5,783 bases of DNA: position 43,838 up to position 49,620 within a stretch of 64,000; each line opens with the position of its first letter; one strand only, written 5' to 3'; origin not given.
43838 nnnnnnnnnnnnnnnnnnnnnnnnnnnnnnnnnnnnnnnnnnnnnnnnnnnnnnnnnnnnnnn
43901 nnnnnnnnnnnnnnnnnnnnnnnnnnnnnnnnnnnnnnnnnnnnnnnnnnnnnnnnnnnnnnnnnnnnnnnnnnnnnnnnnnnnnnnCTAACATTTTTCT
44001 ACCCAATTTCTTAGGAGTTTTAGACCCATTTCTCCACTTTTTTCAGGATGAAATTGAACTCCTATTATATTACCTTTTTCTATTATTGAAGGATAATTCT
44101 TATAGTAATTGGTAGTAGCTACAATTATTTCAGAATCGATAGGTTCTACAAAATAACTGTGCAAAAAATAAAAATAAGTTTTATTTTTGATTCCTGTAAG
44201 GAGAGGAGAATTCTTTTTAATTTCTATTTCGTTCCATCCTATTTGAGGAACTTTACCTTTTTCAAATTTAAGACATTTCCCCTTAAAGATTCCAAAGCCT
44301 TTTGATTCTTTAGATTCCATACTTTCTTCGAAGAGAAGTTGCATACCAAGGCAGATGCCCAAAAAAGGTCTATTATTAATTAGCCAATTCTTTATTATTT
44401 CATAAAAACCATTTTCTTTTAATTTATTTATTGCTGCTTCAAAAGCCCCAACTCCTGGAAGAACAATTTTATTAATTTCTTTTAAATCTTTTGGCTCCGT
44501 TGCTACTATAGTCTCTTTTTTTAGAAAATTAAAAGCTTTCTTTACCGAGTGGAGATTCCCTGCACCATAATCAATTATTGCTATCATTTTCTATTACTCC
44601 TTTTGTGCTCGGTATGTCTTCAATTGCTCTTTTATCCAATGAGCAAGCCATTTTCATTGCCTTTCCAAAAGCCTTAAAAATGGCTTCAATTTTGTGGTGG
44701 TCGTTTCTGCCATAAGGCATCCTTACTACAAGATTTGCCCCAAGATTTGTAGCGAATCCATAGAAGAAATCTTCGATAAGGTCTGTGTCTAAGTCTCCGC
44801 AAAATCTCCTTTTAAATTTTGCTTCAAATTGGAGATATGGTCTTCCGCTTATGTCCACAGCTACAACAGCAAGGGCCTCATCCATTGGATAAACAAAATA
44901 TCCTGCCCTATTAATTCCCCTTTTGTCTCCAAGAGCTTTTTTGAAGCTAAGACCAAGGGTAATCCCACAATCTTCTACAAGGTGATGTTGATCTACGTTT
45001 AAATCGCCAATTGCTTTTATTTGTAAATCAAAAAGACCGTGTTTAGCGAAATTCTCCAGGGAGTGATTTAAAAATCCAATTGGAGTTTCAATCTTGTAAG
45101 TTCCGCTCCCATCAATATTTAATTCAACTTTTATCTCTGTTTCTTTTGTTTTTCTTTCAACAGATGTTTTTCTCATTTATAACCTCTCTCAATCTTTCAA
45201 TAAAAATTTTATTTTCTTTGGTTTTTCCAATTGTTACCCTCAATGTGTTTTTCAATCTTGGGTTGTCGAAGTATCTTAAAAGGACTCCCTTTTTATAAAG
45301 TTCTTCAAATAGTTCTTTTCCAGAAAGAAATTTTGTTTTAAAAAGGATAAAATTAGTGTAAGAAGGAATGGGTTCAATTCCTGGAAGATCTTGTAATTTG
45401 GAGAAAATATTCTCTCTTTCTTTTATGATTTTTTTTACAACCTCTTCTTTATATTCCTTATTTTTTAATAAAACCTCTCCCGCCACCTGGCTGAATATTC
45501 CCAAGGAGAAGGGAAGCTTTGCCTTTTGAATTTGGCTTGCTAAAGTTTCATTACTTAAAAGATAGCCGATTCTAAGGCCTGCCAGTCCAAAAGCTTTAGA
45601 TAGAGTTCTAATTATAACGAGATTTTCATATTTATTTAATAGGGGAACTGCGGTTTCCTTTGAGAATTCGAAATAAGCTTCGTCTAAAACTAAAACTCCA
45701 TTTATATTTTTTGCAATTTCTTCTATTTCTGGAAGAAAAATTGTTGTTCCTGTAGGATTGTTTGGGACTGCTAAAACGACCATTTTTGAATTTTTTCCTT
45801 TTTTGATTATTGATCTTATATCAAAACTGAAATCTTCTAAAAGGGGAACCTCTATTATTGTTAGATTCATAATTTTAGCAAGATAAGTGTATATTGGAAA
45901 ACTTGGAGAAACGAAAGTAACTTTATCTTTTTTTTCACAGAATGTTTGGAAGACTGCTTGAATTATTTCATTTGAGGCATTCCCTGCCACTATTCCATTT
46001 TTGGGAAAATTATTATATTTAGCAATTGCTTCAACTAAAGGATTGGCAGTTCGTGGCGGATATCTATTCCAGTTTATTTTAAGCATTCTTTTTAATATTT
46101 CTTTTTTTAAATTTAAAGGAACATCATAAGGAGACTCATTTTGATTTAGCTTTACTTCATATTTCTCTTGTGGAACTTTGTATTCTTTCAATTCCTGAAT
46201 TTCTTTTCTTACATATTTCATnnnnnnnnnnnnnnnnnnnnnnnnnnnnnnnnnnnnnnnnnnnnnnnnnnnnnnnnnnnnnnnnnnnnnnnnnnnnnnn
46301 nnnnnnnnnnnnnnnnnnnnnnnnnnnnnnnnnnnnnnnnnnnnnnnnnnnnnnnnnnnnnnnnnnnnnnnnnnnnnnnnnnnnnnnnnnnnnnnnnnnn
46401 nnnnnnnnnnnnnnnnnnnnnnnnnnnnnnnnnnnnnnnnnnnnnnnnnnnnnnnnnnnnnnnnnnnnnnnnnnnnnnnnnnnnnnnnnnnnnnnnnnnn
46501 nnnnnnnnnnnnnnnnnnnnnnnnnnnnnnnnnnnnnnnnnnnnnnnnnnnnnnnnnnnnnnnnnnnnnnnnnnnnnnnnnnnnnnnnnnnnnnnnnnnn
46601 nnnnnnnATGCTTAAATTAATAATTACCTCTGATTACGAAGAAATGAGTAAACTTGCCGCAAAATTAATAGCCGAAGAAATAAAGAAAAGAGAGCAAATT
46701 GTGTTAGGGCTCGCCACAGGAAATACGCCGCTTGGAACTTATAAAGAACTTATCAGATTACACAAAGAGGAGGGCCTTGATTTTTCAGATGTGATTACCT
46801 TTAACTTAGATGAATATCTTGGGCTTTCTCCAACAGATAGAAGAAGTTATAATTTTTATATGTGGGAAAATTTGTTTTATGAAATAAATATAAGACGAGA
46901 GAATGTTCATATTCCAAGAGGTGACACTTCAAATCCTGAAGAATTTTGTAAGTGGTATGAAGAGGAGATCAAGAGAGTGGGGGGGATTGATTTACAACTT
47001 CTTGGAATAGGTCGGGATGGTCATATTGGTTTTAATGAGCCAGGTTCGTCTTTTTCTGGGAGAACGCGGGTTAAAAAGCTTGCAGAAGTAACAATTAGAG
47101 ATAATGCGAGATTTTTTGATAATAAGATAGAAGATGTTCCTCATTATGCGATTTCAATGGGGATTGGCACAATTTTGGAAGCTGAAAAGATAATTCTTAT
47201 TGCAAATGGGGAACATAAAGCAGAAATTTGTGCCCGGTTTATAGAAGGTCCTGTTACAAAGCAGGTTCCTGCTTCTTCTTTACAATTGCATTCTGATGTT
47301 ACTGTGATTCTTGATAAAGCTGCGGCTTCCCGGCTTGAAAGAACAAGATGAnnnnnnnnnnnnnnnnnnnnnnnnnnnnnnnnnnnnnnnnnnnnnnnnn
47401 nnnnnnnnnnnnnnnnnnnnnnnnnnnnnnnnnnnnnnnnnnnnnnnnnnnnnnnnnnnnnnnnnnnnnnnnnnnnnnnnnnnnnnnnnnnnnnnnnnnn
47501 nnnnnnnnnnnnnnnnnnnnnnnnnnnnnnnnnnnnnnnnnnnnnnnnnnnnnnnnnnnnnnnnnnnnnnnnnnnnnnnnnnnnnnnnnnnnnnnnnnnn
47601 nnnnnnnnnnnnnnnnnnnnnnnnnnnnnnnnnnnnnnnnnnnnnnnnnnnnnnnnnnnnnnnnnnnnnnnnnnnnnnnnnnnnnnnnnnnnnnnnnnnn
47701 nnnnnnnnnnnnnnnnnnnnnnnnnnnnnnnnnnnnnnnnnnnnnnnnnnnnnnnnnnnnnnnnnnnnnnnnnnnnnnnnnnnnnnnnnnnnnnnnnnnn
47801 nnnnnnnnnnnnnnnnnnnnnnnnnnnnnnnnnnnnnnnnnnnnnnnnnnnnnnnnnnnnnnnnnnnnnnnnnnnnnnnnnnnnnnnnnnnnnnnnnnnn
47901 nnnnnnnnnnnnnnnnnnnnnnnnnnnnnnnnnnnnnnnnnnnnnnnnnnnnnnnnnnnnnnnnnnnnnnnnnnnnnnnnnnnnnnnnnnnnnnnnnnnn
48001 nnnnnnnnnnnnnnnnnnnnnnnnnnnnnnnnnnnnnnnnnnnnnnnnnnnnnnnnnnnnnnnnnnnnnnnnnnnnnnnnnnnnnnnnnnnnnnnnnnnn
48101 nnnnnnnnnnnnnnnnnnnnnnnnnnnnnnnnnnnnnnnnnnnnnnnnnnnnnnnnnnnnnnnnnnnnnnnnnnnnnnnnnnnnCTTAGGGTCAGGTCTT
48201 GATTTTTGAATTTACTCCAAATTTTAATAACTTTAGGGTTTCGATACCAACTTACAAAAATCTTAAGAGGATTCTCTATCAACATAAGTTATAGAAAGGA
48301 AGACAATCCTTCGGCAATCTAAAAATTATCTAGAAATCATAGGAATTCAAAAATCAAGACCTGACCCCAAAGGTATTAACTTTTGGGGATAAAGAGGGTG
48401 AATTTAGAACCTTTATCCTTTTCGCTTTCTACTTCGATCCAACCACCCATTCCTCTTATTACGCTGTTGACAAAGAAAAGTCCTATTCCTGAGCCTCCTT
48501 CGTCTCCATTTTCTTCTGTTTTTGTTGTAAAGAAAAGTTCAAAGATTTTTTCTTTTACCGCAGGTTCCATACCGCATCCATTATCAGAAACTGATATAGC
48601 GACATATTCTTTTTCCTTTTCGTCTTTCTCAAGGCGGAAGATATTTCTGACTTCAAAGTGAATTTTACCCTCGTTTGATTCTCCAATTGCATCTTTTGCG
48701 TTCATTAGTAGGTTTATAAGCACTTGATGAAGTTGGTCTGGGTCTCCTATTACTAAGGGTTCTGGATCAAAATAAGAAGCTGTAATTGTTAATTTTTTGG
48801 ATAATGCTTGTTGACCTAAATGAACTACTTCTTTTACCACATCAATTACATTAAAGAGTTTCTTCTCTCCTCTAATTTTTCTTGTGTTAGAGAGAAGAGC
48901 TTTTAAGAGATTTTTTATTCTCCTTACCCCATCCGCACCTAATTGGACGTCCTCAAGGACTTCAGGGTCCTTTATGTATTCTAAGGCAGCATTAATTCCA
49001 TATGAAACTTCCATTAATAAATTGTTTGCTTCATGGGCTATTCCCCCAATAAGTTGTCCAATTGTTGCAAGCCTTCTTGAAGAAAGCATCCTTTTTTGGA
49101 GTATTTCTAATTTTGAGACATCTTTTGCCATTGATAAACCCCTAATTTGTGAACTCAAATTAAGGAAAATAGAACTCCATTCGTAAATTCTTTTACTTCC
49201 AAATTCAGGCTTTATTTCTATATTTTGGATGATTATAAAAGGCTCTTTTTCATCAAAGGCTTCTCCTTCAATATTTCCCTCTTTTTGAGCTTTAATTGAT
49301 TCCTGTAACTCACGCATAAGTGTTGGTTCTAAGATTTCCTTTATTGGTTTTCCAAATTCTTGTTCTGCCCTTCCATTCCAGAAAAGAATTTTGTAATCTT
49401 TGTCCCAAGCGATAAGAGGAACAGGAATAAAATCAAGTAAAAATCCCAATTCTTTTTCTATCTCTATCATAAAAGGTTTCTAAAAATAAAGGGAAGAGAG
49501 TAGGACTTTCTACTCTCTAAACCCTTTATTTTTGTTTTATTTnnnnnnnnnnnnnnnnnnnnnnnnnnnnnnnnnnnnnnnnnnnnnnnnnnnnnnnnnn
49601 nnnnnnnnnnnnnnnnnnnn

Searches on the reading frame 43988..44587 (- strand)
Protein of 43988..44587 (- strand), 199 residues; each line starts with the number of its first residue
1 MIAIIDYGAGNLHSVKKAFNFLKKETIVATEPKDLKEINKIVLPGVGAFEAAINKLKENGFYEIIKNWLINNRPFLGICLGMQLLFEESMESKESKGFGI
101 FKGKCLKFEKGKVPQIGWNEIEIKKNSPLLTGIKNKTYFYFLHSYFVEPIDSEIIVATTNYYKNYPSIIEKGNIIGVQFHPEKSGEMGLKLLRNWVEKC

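Call 67: search_protein_families(library=pfam, proteins=[window:43988-44587:-], max_evalue=0.00001)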
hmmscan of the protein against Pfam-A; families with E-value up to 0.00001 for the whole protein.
window:43988-44587:- (199 aa): 3 families
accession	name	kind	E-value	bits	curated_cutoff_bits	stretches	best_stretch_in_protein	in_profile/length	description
PF00117.34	GATase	-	1.9e-24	86.8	22.8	1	4-197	2-188/190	Glutamine amidotransferase class-I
PF01174.25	SNO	-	1.6e-08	35.1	27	1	22-198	18-185/188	SNO glutamine amidotransferase family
PF07685.20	GATase_3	-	7.4e-08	32.7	27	1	19-104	16-114/196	CobB/CobQ-like glutamine amidotransferase domain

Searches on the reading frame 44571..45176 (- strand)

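Call 67: search_protein_families(library=pfam, proteins=[window:44571-45176:-], max_evalue=0.00001)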
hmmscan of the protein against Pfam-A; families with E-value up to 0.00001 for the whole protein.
window:44571-45176:- (201 aa): 1 family
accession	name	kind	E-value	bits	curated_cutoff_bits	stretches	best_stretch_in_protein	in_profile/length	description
PF00475.24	IGPD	-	6.4e-61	205.1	27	1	31-174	1-144/144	Imidazoleglycerol-phosphate dehydratase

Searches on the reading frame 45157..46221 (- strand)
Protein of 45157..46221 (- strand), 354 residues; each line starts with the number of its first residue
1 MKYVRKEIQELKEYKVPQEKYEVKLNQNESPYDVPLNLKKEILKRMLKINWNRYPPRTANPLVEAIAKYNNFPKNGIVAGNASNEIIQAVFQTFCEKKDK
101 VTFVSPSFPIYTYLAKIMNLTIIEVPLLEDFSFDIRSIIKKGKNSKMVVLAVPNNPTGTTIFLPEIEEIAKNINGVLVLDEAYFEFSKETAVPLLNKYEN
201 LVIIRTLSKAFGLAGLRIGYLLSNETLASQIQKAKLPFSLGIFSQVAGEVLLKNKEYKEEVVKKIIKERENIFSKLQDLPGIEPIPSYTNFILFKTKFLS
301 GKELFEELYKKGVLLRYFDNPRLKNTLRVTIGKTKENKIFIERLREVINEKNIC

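Call 12: search_protein_families(library=pfam, proteins=[window:45157-46221:-], max_evalue=0.01)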
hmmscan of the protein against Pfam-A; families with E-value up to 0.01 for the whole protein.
window:45157-46221:- (354 aa): 2 families
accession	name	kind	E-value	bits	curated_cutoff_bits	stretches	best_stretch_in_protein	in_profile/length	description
PF00155.27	Aminotran_1_2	-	4e-55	187.9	19.7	1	23-344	4-361/361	Aminotransferase class I and II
PF04864.19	Alliinase_C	-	0.0004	19.8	22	1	77-232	69-218/363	Allinase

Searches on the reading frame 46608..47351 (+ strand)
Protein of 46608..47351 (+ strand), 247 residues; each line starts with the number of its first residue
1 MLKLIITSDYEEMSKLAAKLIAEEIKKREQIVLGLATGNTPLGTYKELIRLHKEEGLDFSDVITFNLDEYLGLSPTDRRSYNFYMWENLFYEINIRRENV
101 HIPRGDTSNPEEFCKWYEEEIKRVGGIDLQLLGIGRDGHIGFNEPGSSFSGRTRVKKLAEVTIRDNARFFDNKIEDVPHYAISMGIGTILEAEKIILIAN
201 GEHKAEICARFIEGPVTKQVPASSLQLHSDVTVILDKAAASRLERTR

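Call 12: search_protein_families(library=pfam, proteins=[window:46608-47351:+], max_evalue=0.01)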
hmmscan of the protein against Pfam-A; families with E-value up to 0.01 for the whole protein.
window:46608-47351:+ (247 aa): 2 families
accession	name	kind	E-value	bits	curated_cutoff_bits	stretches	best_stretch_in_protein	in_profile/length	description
PF01182.26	Glucosamine_iso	-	2.5e-24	86.8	27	1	12-229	9-220/225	Glucosamine-6-phosphate isomerases/6-phosphogluconolactonase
PF04198.19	Sugar-bind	-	0.0089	15.7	27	0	9-50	35-74/257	Putative sugar-binding domain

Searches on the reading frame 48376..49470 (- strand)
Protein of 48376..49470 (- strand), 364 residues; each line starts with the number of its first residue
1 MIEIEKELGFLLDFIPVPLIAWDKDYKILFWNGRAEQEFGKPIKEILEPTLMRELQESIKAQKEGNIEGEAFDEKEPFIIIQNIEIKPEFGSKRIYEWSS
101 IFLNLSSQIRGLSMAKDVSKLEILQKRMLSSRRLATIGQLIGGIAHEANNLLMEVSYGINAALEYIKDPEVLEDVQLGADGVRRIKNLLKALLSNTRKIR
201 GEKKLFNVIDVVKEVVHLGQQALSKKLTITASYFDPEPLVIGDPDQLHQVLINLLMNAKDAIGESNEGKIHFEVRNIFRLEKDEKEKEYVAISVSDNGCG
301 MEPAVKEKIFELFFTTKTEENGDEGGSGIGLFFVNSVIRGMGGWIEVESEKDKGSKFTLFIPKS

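Call 12: search_protein_families(library=pfam, proteins=[window:48376-49470:-], max_evalue=0.01)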
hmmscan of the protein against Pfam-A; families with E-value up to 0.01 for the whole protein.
window:48376-49470:- (364 aa): 4 families
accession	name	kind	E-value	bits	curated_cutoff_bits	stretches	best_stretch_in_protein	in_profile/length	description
PF02518.31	HATPase_c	-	4.4e-24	85.5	26.4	1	242-363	1-109/111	Histidine kinase-, DNA gyrase B-, and HSP90-like ATPase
PF00989.32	PAS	-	1.8e-06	28.4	22.6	1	11-60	6-55/113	PAS fold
PF13589.12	HATPase_c_3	-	0.00022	21.7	25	1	247-334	3-80/137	Histidine kinase-, DNA gyrase B-, and HSP90-like ATPase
PF13188.13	PAS_8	-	0.00091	19.5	21.8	1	11-60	6-55/65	PAS domain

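Call 63: search_protein_families(library=padloc, proteins=[window:48376-49470:-], max_evalue=0.01)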
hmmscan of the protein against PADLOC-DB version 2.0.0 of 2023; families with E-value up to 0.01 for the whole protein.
window:48376-49470:- (364 aa): 1 family
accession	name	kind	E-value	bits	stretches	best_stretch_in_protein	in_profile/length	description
PDLC04647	PDC-M43B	-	0.0054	13.8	1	284-353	254-323/347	-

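Call 64: search_protein_families(library=ncbifam, proteins=[window:48376-49470:-], max_evalue=0.01)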
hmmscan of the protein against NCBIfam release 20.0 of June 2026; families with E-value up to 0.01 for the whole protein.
window:48376-49470:- (364 aa): 75 families (the best 25 are shown)
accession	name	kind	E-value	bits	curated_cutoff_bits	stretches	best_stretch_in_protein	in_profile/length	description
NF010411.0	PRK13837.1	equivalog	1e-44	152.8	647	1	114-363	427-675/828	two-component system VirA-like sensor kinase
NF008468.0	PRK11360.1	equivalog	9.9e-44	149.7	646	1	19-362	281-607/616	two-component system sensor histidine kinase AtoS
NF052574.1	HisKinEspCMyxo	equivalog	2.9e-40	138.2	1200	1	113-363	393-637/785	serine histidine kinase EspC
NF046020.1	HisKinCckABruc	equivalog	1.1e-36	126.1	1000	1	116-363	459-707/868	cell cycle histidine kinase CckA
NF046026.1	HisKinCckACaul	equivalog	3.7e-34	117.9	1000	1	116-363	281-532/678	cell cycle histidine kinase CckA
NF010076.0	PRK13557.1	subfamily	1.3e-33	116.3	631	1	117-363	143-394/540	histidine kinase famiy protein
NF052573.1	HisKinEspAMyxo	equivalog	3.1e-31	108.2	1400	1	21-359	269-607/755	serine histidine kinase EspA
TIGR02916.1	PEP_his_kin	equivalog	2.3e-29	102.5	300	1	125-362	463-679/679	XrtA/PEP-CTERM system histidine kinase PrsK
NF007688.0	PRK10364.1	equivalog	1.7e-28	99.6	479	1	123-363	226-451/460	two-component system sensor histidine kinase ZraS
NF046044.1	PnpS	equivalog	2e-27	96.2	400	1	184-362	219-390/390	two-component system histidine kinase PnpS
NF047466.1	hybrid_RR_LvrB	exception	2.7e-25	89.3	500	1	125-363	140-376/377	hybrid histidine kinase/response regulator LvrB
NF008293.1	PRK11073.1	equivalog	4e-25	88.8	240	1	18-362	19-346/349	nitrogen regulation protein NR(II)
NF038348.1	T2SS_HK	subfamily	6.6e-23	80.9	450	2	160-362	387-572/574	histidine kinase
NF047497.1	HK_LIC_12097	equivalog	9.8e-22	77.2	500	1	106-362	119-365/367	LIC_12097 family sensor histidine kinase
NF041947.1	LuxQ_Vibrio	equivalog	1.1e-21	76.5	1200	1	202-362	541-695/843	quorum-sensing autoinducer 2 sensor kinase/phosphatase LuxQ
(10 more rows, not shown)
